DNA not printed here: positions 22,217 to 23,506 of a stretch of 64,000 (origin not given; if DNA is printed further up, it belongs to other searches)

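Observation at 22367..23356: Sortase-fold protein with both the catalytic His and Cys replaced, and no Cys in the whole protein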

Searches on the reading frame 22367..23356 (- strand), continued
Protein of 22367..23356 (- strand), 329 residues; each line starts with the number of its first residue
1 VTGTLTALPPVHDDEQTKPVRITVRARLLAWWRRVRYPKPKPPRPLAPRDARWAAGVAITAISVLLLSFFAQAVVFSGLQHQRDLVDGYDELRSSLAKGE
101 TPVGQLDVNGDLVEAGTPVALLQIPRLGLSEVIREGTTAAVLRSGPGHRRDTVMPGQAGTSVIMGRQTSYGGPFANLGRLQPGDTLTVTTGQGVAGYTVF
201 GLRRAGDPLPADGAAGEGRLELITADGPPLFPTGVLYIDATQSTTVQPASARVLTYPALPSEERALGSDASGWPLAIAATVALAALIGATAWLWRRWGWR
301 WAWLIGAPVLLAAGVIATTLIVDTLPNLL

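Call 14: find_encoding_contigs(protein=P0113, flank=10000, max_places=2)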
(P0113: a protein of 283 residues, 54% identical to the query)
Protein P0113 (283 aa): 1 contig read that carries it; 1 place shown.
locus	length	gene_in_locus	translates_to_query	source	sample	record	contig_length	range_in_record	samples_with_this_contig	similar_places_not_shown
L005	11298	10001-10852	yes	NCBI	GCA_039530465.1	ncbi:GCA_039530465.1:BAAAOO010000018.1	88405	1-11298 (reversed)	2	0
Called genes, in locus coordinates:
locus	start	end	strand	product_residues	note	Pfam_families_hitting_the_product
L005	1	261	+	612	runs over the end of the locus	PF12849:PBP_like_2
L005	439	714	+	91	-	-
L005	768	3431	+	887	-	-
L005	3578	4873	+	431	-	-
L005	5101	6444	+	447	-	PF16640:Big_3_5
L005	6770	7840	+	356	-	-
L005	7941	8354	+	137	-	-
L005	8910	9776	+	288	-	PF07172:GRP (weak)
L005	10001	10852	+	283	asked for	PF04203:Sortase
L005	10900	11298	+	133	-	?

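Call 15: search_solved_structures(query=A1, max_evalue=0.01, show_alignments=5)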
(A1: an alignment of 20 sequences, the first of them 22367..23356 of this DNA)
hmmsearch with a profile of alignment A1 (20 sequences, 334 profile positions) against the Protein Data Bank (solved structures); distinct sequences matched with E-value up to 0.01: 19.
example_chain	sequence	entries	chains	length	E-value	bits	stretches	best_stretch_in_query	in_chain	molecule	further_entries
4d70_A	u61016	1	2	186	3.7e-15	59.1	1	117-204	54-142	SORTASE FAMILY PROTEIN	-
5go5_A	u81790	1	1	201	1.2e-13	54.2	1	119-204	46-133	sortase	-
5go6_A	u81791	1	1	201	1.2e-13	54.2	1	119-204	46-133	Putative secreted protein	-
5uus_A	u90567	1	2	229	1.7e-12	50.4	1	119-212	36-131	Possible sortase-like protein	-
5utt_A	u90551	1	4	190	6.2e-09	38.7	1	118-206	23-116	Sortase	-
5cuw_A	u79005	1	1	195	1.3e-08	37.6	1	119-207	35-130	SrtE1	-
8t28_A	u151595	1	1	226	1.3e-07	34.3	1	124-230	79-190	Class C sortase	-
4d7w_A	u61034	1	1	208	6.8e-07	32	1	109-212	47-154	SORTASE FAMILY PROTEIN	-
8guu_A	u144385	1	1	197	1.7e-06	30.7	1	99-204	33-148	Sortase-like protein, putative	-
8gr6_A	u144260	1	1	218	2.6e-06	30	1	99-204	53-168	Sortase-like protein, putative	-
2w1j_A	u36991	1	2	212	8.2e-05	25.1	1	122-205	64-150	PUTATIVE SORTASE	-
2wts_A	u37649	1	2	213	0.00012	24.5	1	122-205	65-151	PUTATIVE SORTASE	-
2xwg_A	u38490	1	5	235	0.00013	24.5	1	124-207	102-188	SORTASE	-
4g1h_A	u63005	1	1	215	0.00015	24.2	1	117-212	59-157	Sortase family protein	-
3o0p_A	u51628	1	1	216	0.00037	23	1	117-206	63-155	Sortase family protein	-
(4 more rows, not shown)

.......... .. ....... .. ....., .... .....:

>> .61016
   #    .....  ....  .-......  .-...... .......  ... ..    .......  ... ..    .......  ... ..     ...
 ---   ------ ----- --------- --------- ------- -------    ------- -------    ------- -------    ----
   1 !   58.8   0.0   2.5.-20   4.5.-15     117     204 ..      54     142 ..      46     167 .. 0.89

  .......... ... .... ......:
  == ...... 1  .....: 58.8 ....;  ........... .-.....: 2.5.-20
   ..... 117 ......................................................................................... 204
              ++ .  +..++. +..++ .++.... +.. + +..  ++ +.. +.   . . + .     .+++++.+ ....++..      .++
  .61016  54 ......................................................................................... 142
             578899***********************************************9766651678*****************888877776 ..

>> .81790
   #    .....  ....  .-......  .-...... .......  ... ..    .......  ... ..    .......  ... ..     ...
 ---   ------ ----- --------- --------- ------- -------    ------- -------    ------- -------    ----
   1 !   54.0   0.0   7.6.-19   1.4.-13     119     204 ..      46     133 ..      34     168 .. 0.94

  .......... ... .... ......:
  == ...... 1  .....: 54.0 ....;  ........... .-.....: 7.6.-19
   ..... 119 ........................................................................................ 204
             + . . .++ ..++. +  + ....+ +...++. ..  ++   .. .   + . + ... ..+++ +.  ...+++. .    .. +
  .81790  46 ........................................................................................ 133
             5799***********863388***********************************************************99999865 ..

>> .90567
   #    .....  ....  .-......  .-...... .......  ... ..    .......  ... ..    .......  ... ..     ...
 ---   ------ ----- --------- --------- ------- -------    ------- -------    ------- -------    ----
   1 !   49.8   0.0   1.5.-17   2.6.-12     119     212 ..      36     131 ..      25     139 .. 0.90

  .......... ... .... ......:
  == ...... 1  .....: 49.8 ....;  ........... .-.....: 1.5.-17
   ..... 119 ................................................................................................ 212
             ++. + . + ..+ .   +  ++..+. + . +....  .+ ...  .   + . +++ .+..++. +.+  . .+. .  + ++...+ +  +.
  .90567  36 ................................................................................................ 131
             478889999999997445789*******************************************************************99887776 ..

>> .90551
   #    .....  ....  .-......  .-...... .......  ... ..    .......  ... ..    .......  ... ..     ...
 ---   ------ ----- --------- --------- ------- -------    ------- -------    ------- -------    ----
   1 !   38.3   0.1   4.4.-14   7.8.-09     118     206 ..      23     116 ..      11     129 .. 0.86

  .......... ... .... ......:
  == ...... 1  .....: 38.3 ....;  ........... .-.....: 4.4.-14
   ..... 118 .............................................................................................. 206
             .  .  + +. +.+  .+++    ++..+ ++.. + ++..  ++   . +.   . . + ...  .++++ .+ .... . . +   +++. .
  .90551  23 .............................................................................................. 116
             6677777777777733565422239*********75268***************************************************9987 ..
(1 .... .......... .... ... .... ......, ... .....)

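Call 30: predict_structure(alignment_id=A2)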
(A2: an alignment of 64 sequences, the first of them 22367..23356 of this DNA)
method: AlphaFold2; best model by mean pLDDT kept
length: 329 residues; sequences in the alignment: 64
mean_pLDDT: 86.1   pTM: 0.75
mean pLDDT of the five models: 86.1, 85.9, 83.5, 82.9, 82.4
residues with pLDDT >= 90: 175; 70-90: 115; 50-70: 33; < 50: 6
segments of 3 or more residues with pLDDT < 50: none
pLDDT, mean of each block of 10 residues (from residue 1): 55 58 78 76 78 88 85 82 93 97 92 95 96 93 91 95 77 83 98 98 92 94 76 79 94 83 80 93 96 94 92 90 67
secondary structure, 60 per line:
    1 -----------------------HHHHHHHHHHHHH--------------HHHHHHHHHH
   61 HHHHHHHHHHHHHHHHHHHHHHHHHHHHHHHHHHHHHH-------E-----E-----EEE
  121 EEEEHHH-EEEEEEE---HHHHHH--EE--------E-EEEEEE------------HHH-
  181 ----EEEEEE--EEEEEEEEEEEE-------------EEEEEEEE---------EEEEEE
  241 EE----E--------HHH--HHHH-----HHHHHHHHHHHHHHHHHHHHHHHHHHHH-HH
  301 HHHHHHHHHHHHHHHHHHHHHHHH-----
elements in order: H24-36 H51-98 E118-124 E129-135 H139-144 E159-164 E185-190 E193-204 E218-225 E235-242 H261-264 H270-297 H299-324

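Call 33: fold_search(model_id=the predicted structure, library=pdb)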
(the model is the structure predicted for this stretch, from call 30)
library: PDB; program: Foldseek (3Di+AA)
matches with E <= 10: 250; with E <= 0.001: 128
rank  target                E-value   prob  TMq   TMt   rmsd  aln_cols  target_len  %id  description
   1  4d70_A                4.1e-11  1.00  0.39  0.74   3.8       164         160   22  Structural, biophysical and biochemical analyses of a Clostridium perfringens Sortase D5 transpeptidase (released 2015-07-15)
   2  3tbe_F                2.0e-10  1.00  0.36  0.59  10.3       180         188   20  The crystal structure of the complex of Streptococcus agalactiae sortase C1 and MTSET (released 2011-10-26)
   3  5uus_A                2.4e-10  1.00  0.35  0.54   8.2       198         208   22  SrtF sortase from Corynebacterium diphtheriae (released 2017-03-22)
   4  6ixz_A                3.6e-10  1.00  0.37  0.61   8.6       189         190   16  X-ray structure of sortase C from Clostridium perfringens SM101 (released 2019-08-14)
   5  5uus_B                4.3e-10  1.00  0.35  0.55   9.0       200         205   23  SrtF sortase from Corynebacterium diphtheriae (released 2017-03-22)
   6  7d6t_B                4.6e-10  1.00  0.37  0.63   8.6       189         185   15  X-ray structure of Clostridium perfringens sortase C with the C-terminal cell wall sorting motif. (released 2021-06-02)
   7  5k9a                  7.8e-10  1.00  0.37  0.55  12.5       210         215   18  Sortase A from Corynebacterium diphtheriae (released 2016-06-15)
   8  3tbe_C                8.3e-10  1.00  0.35  0.59  10.0       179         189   21  The crystal structure of the complex of Streptococcus agalactiae sortase C1 and MTSET (released 2011-10-26)
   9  3tbe_D                8.8e-10  1.00  0.36  0.59   9.9       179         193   21  The crystal structure of the complex of Streptococcus agalactiae sortase C1 and MTSET (released 2011-10-26)
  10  7cg9                  8.8e-10  1.00  0.35  0.59  15.0       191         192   18  Crystal structure of pilin-specific sortase SrtC1 from Lactobacillus rhamnosus GG (released 2022-03-02)
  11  4g1h                  9.3e-10  1.00  0.36  0.64   7.3       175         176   19  Group B Streptococcus Pilus Island 1 Sortase C2 (released 2012-12-05)
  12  8t28                  1.1e-09  1.00  0.35  0.59   7.8       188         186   21  The crystal structure of SrtC2 sortase from Actinomyces oris (released 2024-04-17)
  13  3rbk_B                1.4e-09  1.00  0.35  0.60   9.9       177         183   21  The Type II Crystal Structure of Streptococcus agalactiae Sortase C1 (released 2011-09-07)
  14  3tbe_B                1.5e-09  1.00  0.35  0.57  11.3       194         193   22  The crystal structure of the complex of Streptococcus agalactiae sortase C1 and MTSET (released 2011-10-26)
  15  4g1j_A                1.6e-09  1.00  0.36  0.57  10.9       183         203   19  Sortase C1 of GBS Pilus Island 1 (released 2012-12-05)
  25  5go5                  2.5e-09  1.00  0.35  0.72   9.6       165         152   27  Structure of sortase E from Streptomyces avermitilis (released 2017-03-15)
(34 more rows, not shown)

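Call 40: find_related_loci(query=A2, collection=genome_contigs, flank=10000)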
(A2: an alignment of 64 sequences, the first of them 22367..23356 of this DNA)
Query A2 (329 aa) in genome_contigs; peptide patterns used: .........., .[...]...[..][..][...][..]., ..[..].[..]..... (x = any residue, [..] = any of these).
599 stretches matched a pattern (row limit reached: there are more); 384 encode a relative of the query (tblastn E <= 1e-3); the best 80 are kept; 80 distinct loci.
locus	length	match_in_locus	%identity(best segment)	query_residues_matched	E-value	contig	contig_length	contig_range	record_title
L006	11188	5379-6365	98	1-329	0e+0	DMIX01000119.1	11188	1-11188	MAG TPA_asm: Propionibacteriaceae bacterium isolate UBA8946 contig_42043, whole genome shotgun sequence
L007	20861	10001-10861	61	43-329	2e-106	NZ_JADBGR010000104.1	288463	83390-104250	Myceligenerans pegani strain TRM65318 395, whole genome shotgun sequence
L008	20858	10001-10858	62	44-329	3e-105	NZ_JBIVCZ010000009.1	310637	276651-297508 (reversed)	Promicromonospora sp. NPDC090134 NPDC090134_163_F4.ctg-0009, whole genome shotgun sequence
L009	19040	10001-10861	60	43-329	1e-104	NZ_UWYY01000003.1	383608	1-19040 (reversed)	Promicromonospora panici isolate Promicromonospora sp PT9, whole genome shotgun sequence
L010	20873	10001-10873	58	39-329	1e-103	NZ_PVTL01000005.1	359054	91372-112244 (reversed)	Glaciihabitans tibetensis strain CGMCC 1.12484 Ga0171600_105, whole genome shotgun sequence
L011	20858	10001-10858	60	44-329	4e-103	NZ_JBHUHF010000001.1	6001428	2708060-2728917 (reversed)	Promicromonospora aerolata strain CCM 7043 tig00000001, whole genome shotgun sequence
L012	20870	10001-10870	58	40-329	3e-101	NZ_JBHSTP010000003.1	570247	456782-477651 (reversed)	Luethyella okanaganae strain CCUG 43304 GCM70027009_16, whole genome shotgun sequence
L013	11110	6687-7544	58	44-329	1e-100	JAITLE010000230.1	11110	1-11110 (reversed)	MAG: Bifidobacteriaceae bacterium isolate Pcl387_bin9 k119_2170089, whole genome shotgun sequence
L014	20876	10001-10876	59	38-329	3e-100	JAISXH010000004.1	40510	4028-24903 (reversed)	MAG: Bifidobacteriaceae bacterium isolate Nc350_bin167 k119_179267, whole genome shotgun sequence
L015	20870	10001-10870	58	40-329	9e-100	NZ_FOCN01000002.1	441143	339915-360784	Cryobacterium luteum strain CGMCC 1.11210, whole genome shotgun sequence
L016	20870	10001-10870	58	40-329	4e-99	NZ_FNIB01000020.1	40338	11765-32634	Cryobacterium flavum strain CGMCC 1.11215, whole genome shotgun sequence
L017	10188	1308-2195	57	33-329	7e-101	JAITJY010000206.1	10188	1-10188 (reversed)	MAG: Bifidobacteriaceae bacterium isolate Pcl387_bin30 k119_1352572, whole genome shotgun sequence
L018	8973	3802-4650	57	47-329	2e-98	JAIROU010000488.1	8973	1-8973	MAG: Bifidobacteriaceae bacterium isolate Cd354_bin95 k119_2253124, whole genome shotgun sequence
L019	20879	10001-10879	56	40-329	3e-96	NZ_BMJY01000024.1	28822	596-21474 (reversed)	Microbacterium album strain CGMCC 1.15794 sequence24, whole genome shotgun sequence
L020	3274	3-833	59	53-329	1e-97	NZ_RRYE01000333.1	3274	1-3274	Microbacterium sp. CPCC 204701 contig333, whole genome shotgun sequence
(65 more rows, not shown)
